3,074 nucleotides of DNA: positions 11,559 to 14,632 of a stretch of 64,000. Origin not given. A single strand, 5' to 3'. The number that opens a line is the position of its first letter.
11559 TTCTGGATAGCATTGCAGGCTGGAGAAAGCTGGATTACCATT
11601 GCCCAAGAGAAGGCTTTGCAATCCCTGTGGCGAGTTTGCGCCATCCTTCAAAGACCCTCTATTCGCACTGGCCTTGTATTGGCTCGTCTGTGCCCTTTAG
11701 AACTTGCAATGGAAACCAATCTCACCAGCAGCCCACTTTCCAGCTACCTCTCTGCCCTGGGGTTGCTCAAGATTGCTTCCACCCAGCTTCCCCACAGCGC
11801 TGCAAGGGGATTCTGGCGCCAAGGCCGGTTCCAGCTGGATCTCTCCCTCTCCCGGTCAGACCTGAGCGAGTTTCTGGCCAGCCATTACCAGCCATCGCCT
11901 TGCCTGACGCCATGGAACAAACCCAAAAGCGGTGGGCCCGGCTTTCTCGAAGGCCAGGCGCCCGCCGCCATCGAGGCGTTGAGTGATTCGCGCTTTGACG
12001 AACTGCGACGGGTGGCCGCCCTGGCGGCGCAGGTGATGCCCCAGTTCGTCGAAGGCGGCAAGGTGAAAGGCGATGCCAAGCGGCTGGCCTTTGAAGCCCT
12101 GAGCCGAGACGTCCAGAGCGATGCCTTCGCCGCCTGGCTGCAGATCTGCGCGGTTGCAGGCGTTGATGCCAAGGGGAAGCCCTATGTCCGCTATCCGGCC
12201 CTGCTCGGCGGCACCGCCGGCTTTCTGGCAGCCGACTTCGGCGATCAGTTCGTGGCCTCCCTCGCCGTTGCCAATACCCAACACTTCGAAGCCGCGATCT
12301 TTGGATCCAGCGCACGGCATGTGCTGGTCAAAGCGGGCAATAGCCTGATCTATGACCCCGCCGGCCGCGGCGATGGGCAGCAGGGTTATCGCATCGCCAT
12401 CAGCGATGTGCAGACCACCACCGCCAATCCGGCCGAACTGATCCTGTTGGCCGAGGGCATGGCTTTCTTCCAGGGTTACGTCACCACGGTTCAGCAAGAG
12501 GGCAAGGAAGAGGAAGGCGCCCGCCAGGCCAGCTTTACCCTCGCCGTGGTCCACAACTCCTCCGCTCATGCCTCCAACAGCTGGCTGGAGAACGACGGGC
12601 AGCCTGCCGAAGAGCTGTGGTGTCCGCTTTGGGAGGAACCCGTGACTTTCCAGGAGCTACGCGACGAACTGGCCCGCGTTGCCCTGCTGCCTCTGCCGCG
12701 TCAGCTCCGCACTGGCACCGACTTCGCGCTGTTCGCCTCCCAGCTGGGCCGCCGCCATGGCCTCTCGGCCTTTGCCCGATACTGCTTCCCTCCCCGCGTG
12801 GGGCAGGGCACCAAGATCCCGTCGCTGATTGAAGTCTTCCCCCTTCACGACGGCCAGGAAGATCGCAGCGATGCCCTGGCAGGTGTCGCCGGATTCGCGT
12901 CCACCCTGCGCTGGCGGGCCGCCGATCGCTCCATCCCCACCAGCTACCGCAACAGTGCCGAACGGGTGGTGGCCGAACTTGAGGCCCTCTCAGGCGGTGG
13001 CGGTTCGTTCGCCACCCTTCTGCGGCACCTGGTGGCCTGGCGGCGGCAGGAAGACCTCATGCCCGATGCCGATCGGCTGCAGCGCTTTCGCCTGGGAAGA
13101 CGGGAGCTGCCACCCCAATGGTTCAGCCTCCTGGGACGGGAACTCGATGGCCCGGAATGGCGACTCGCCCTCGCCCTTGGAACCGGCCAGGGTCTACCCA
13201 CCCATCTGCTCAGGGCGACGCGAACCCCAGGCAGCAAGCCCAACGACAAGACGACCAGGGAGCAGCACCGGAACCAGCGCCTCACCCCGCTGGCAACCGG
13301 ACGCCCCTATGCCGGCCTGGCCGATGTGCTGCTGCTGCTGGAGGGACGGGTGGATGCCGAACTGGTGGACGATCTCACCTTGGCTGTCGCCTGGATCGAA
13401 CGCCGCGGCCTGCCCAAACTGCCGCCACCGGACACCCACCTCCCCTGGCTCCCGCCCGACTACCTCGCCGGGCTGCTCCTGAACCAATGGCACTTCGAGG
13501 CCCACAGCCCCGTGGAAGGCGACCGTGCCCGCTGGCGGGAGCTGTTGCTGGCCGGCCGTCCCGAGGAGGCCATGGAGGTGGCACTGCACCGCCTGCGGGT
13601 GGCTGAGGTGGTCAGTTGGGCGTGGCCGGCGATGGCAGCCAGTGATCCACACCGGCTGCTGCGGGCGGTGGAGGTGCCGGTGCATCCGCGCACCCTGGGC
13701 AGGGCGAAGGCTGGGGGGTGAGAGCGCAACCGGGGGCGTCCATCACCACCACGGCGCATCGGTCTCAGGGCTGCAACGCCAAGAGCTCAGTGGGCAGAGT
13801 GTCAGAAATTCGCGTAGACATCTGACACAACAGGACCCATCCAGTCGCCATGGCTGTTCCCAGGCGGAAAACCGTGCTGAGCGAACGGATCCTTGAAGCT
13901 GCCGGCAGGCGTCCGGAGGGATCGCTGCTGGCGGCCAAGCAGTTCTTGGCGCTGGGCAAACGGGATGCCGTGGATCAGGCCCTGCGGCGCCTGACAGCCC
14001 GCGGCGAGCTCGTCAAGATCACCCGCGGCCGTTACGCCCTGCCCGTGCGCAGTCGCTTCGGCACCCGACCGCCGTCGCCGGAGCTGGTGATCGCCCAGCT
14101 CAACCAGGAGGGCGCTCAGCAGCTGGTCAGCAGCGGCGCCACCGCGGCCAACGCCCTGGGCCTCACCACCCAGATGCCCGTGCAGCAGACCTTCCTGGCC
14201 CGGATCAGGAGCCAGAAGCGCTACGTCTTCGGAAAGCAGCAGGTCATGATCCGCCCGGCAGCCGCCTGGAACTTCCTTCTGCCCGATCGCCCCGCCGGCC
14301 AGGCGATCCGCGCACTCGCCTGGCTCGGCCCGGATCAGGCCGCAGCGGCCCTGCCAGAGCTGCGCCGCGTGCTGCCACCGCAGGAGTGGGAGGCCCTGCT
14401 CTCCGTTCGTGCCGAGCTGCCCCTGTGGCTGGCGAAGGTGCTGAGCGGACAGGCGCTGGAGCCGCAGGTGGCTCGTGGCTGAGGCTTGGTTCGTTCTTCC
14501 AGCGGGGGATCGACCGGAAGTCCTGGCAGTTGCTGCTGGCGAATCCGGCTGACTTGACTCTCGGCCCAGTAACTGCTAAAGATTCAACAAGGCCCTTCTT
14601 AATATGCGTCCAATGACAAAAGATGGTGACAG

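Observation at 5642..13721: Type I-G (I-U) CRISPR-Cas locus without adaptation genes, with the array inside the effector operon (cas3-csb1-csb2-[array]-csx17)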

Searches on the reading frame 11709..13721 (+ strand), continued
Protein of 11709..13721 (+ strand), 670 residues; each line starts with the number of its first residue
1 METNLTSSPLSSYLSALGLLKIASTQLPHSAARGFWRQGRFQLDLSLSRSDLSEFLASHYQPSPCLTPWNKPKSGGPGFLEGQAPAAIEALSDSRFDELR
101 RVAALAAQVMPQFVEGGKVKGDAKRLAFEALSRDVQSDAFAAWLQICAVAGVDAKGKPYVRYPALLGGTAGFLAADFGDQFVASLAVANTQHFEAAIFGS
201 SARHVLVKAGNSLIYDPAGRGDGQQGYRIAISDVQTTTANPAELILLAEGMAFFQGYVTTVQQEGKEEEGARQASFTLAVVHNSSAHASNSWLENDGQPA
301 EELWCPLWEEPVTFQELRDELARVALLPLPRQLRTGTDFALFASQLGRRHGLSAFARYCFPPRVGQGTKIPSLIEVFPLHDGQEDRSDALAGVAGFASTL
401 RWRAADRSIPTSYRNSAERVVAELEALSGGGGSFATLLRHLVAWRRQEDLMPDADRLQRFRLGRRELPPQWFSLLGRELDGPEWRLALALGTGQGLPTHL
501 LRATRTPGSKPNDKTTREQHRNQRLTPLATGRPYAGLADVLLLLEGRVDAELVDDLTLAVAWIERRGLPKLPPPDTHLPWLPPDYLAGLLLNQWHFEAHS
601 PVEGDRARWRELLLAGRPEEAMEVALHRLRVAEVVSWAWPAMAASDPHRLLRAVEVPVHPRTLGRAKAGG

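Call 30: find_related_loci(query=A2, collection=metagenome_contigs, flank=10000)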
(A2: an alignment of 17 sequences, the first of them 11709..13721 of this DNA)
Query A2 (670 aa) in metagenome_contigs; peptide patterns used: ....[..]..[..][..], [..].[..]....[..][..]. (x = any residue, [..] = any of these).
103 stretches matched a pattern; 46 encode a relative of the query (tblastn E <= 1e-3); 45 distinct loci.
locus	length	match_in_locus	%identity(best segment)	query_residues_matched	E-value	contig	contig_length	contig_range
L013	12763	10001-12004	83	1-665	0e+0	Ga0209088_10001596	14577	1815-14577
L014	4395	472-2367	80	1-670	0e+0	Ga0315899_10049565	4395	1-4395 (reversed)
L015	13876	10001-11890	81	1-668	0e+0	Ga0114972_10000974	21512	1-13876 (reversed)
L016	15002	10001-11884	80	1-666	0e+0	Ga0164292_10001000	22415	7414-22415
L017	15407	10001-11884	80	1-666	0e+0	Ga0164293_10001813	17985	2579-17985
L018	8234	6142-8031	74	1-669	0e+0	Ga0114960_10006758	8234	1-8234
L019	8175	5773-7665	75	1-668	0e+0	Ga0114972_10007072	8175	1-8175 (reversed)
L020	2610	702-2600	73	1-670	0e+0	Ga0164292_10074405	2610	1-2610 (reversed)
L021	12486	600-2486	70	1-666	0e+0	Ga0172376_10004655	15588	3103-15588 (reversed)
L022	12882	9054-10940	70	1-666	0e+0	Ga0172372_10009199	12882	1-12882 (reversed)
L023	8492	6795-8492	74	1-603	0e+0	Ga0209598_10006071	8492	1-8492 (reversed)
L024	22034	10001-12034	63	1-670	0e+0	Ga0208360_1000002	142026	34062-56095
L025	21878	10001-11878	63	1-666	0e+0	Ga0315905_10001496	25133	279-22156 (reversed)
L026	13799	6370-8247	63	1-666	0e+0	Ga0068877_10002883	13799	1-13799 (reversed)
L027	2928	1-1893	64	1-670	0e+0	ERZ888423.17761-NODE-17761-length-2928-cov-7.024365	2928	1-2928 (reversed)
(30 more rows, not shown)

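Call 54: search_solved_structures(query=A2, max_evalue=0.01)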
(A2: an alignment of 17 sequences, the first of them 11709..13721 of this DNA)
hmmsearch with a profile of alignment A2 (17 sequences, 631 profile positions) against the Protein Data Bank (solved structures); distinct sequences matched with E-value up to 0.01: 1.
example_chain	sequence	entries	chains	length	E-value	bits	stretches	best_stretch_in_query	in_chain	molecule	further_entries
8b2x_M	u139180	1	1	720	3.3e-36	128.1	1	8-389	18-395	Type I-G CRISPR Cascade large subunit CSX17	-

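Call 65: find_encoding_contigs(protein=P0002, flank=8000, max_places=2)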
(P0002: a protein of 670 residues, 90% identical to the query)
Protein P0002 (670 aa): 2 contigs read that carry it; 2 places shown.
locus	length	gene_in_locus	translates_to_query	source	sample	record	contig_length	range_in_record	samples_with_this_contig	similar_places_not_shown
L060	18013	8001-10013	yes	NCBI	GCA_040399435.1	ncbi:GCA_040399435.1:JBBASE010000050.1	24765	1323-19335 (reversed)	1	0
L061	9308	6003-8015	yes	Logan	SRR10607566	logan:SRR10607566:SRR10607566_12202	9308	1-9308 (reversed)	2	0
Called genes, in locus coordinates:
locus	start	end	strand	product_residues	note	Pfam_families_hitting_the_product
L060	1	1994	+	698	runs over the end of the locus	PF00270:DEAD, PF00271:Helicase_C, PF22590:Cas3-like_C_2, PF18019:Cas3_HD (weak)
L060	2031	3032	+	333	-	PF09617:Cas_GSU0053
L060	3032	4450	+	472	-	-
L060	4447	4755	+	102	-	-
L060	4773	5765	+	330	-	PF01867:Cas_Cas1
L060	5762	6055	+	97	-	PF09827:CRISPR_Cas2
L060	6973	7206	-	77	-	-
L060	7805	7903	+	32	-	-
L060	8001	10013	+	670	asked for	-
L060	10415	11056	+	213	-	-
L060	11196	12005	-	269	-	PF00565:SNase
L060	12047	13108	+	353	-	PF13588:HSDR_N_2, PF04313:HSDR_N (weak)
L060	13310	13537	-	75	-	PF00589:Phage_integrase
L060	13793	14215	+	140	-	-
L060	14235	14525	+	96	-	-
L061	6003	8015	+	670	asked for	-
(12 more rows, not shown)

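Call 66: find_encoding_contigs(protein=P0008, flank=8000, max_places=2)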
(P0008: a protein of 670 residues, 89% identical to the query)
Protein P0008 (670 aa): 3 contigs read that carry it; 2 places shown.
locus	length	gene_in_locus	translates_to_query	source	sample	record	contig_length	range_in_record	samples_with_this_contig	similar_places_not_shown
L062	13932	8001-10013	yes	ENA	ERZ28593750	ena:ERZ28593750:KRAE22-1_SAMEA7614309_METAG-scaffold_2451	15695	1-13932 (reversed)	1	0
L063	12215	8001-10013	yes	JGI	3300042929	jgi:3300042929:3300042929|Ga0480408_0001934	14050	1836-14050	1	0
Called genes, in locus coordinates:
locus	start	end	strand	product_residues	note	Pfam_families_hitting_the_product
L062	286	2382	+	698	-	PF00270:DEAD, PF00271:Helicase_C, PF22590:Cas3-like_C_2, PF18019:Cas3_HD (weak)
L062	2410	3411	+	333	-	PF09617:Cas_GSU0053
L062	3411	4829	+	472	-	-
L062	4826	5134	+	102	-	-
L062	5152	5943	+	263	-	PF01867:Cas_Cas1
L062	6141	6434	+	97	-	PF09827:CRISPR_Cas2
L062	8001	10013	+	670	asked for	-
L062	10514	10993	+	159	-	PF01383:CpcD (weak)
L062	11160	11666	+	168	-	-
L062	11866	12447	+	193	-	PF09988:DUF2227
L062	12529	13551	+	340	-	PF01503:PRA-PH (faint), PF03819:MazG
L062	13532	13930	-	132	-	?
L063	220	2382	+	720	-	PF00270:DEAD, PF00271:Helicase_C, PF22590:Cas3-like_C_2, PF18019:Cas3_HD (weak)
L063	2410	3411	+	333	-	PF09617:Cas_GSU0053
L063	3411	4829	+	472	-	-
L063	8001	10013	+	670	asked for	-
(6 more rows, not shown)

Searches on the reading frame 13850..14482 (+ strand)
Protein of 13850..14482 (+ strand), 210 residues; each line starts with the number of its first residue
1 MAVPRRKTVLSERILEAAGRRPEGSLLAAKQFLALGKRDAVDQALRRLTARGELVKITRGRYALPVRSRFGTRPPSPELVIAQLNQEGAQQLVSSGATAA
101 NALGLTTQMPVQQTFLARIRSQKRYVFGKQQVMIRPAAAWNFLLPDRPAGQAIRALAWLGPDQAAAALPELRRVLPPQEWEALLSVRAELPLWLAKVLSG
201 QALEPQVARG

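Call 4: search_protein_families(library=pfam, proteins=[window:13850-14482:+], max_evalue=0.01)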
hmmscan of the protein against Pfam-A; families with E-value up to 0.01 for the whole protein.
window:13850-14482:+ (210 aa): 2 families
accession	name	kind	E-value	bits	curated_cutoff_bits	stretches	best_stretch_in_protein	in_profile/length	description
PF19570.5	DUF6088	-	1.7e-17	64.1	25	1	14-164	2-152/172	Family of unknown function (DUF6088)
PF13338.12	AbiEi_4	-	0.00023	21.7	25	1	43-65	27-49/49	Transcriptional regulator, AbiEi antitoxin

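Call 5: search_protein_families(library=ncbifam, proteins=[window:13850-14482:+], max_evalue=0.01)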
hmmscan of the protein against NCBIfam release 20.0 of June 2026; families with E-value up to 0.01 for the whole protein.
window:13850-14482:+ (210 aa): 0 families
